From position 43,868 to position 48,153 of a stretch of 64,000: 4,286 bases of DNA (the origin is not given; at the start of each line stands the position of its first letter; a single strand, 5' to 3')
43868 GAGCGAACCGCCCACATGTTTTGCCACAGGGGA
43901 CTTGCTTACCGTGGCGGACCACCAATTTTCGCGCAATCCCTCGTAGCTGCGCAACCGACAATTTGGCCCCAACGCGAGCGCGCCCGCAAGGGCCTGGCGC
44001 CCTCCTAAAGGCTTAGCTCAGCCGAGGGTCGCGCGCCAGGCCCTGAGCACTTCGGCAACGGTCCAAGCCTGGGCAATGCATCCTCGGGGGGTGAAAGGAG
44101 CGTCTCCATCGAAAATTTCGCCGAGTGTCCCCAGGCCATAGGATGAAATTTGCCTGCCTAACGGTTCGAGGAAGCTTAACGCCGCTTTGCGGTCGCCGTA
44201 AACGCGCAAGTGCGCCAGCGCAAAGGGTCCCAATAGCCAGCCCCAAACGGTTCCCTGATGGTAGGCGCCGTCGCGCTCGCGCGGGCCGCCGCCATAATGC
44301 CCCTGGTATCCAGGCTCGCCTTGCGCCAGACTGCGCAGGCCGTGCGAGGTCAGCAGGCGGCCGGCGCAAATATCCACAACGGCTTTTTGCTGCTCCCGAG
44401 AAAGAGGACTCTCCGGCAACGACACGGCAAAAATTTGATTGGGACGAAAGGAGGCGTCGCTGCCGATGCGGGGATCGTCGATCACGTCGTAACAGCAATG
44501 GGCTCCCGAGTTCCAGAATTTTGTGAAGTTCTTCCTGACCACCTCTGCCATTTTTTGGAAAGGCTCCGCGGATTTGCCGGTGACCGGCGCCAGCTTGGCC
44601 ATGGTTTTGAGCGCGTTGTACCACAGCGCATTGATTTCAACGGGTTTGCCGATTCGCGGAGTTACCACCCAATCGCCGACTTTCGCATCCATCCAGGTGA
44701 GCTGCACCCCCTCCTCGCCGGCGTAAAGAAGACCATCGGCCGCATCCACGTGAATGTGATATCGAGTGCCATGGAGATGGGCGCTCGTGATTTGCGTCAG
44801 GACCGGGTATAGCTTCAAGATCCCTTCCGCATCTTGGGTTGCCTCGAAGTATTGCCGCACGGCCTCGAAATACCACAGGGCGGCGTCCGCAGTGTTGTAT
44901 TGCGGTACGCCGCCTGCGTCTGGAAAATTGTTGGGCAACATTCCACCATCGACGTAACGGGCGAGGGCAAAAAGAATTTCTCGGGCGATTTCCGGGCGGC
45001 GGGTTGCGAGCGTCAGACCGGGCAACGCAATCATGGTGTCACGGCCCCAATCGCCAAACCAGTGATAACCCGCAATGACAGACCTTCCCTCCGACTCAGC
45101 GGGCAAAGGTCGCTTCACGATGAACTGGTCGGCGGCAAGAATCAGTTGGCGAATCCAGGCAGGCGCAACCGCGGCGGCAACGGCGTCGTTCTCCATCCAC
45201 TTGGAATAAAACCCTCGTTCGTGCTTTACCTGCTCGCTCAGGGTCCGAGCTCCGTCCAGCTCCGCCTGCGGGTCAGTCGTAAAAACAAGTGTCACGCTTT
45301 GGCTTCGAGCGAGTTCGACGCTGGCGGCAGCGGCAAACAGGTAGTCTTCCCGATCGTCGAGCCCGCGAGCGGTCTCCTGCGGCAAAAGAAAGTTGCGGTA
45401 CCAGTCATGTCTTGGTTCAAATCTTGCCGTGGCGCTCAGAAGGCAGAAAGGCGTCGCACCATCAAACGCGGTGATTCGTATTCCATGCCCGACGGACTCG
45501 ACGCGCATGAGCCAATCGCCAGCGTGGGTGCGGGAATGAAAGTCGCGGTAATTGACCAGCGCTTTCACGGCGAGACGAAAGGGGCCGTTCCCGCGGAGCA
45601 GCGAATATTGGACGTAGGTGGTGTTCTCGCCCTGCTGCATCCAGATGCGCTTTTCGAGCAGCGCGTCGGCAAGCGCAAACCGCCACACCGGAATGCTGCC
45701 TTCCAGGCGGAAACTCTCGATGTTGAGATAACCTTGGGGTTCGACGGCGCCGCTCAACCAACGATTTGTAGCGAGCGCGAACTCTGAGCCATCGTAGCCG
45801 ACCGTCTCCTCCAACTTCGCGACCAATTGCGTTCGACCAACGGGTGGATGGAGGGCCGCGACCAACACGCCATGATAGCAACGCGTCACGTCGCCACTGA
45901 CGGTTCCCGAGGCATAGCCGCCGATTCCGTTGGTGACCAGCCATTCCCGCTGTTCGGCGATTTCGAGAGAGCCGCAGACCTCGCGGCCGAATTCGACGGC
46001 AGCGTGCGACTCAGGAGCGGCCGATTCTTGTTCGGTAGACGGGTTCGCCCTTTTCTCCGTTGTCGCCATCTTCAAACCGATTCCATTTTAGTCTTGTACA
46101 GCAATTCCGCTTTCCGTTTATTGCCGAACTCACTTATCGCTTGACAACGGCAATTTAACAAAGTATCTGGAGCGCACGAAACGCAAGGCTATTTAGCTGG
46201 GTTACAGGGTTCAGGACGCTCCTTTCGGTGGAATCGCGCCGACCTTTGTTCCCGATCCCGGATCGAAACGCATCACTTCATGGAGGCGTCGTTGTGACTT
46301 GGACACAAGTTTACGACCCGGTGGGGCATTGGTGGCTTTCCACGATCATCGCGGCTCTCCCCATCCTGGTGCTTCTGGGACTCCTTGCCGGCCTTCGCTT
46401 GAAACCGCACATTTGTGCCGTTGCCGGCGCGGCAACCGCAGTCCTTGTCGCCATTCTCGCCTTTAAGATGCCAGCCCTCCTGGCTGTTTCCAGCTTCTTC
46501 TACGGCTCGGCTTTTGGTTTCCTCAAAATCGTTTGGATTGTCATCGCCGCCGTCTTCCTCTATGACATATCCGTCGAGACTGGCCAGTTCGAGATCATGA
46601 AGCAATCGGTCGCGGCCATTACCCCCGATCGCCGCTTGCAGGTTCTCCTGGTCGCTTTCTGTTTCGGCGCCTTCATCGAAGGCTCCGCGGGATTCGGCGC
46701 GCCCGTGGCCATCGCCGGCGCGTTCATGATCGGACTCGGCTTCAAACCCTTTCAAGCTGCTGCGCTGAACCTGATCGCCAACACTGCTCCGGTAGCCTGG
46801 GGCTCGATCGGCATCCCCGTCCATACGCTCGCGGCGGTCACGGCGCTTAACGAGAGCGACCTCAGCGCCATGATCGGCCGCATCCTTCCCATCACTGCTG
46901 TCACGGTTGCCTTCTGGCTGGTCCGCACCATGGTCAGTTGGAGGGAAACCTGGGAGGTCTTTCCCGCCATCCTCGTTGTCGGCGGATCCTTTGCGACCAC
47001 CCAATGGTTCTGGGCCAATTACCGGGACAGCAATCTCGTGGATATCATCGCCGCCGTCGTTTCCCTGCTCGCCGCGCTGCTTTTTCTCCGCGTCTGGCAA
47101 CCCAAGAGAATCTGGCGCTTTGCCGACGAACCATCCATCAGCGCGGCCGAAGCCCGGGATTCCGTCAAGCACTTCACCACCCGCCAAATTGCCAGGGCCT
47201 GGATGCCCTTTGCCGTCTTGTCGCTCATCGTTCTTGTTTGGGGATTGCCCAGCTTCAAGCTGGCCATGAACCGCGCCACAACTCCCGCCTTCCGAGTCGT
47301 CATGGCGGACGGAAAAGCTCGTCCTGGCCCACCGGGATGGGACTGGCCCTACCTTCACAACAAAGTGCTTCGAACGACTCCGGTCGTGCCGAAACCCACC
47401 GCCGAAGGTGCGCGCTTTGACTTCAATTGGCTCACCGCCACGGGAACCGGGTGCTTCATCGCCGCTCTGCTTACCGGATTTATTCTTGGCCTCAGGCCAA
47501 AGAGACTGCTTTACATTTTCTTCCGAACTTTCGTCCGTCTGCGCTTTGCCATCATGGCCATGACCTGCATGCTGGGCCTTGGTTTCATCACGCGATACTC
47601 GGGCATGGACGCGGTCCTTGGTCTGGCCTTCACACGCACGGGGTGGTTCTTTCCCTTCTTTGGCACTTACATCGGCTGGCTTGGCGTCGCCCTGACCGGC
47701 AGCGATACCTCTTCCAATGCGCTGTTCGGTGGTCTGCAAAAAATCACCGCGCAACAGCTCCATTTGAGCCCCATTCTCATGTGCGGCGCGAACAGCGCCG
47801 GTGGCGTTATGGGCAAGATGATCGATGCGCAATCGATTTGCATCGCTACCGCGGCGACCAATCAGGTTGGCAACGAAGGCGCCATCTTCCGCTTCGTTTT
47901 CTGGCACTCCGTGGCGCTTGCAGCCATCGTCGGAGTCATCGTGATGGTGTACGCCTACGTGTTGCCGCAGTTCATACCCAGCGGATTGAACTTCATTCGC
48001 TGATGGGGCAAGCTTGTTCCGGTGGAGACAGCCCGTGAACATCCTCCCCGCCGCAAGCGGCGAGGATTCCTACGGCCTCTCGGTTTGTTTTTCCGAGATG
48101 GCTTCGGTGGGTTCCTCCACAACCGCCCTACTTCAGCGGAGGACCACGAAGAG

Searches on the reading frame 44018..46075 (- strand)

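Call 71: search_protein_families(library=pfam, proteins=[window:44018-46075:-], max_evalue=0.00001)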
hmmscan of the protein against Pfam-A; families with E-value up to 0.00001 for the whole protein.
window:44018-46075:- (685 aa): 2 families
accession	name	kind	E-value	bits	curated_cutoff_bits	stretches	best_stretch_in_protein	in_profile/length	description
PF06202.20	GDE_C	-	1.7e-119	399.5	21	1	314-678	2-367/367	Amylo-alpha-1,6-glucosidase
PF12439.13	GDE_N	-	1e-75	254.4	27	1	43-262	1-219/219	Glycogen debranching enzyme N terminal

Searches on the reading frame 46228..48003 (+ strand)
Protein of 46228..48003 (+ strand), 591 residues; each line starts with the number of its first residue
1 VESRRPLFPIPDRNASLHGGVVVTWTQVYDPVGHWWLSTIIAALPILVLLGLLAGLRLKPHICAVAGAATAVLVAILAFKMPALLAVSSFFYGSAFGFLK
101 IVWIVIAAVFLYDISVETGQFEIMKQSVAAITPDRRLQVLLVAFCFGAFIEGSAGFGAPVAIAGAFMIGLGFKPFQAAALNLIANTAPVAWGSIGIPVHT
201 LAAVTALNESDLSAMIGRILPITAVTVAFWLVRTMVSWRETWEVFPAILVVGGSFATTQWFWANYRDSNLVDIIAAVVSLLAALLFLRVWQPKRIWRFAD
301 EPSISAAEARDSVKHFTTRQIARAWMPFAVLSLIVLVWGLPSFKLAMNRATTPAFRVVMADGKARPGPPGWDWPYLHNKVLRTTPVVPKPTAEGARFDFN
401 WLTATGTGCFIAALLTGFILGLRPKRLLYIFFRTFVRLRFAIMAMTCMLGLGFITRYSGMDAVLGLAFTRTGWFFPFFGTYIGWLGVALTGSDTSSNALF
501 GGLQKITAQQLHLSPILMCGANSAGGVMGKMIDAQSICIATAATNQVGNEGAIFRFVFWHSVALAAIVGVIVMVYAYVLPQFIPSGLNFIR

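Call 71: search_protein_families(library=pfam, proteins=[window:46228-48003:+], max_evalue=0.00001)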
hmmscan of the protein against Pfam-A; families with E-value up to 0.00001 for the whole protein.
window:46228-48003:+ (591 aa): 1 family
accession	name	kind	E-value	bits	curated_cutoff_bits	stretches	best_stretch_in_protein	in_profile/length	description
PF02652.20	Lactate_perm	-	1.3e-158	529.5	27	1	37-574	1-521/522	L-lactate permease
